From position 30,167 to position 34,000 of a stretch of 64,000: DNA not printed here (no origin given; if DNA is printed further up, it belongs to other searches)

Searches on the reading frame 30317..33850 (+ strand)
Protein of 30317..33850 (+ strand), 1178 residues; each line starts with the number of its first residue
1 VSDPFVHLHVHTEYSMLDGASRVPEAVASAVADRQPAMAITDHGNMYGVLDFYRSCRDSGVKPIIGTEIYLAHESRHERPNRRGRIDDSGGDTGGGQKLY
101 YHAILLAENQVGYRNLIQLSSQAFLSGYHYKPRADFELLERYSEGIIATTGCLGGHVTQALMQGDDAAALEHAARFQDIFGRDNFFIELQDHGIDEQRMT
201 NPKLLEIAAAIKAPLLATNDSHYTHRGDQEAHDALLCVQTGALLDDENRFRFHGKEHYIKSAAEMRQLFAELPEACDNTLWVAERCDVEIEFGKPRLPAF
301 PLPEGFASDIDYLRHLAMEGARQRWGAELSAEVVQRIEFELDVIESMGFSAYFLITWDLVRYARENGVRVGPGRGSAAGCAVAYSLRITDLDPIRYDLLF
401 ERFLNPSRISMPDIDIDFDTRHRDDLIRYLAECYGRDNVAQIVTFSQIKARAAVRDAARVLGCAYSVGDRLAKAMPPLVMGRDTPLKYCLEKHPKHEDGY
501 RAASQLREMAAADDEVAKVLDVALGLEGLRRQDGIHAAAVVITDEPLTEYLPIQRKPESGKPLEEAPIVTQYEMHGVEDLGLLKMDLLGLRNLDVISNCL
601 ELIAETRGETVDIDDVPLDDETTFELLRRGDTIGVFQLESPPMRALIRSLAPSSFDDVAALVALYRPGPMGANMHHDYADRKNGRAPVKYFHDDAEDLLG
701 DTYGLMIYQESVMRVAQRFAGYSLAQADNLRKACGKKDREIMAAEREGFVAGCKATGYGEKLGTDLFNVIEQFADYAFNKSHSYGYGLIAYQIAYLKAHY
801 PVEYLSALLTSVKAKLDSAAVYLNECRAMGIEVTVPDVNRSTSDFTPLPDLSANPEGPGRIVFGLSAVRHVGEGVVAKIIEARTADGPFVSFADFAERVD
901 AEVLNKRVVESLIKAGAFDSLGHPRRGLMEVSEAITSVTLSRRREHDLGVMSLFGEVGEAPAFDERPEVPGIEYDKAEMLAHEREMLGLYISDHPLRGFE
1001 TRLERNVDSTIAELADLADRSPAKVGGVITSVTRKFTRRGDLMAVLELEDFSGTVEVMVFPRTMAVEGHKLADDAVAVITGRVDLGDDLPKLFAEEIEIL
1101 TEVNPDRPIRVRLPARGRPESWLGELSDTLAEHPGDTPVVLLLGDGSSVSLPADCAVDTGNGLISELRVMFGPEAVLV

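Call 25: search_protein_families(library=pfam, proteins=[window:30317-33850:+], max_evalue=0.00001)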
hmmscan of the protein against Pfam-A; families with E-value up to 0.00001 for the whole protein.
window:30317-33850:+ (1178 aa): 5 families
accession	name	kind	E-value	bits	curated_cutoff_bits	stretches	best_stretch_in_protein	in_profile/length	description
PF07733.18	DNA_pol3_alpha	-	4.3e-93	312.1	23.9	1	311-589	1-260/260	Bacterial DNA polymerase III alpha NTPase domain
PF17657.6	DNA_pol3_finger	-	1.4e-59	200.6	22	1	592-756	1-165/166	Bacterial DNA polymerase III alpha subunit finger domain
PF02811.25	PHP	-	8.2e-57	192.5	26.4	1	7-192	1-164/164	PHP domain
PF14579.12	HHH_6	-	1.8e-28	99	25.6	1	830-927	1-89/90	Helix-hairpin-helix motif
PF01336.31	tRNA_anti-codon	-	1.7e-07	31.5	27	1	1024-1100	2-75/75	OB-fold nucleic acid binding domain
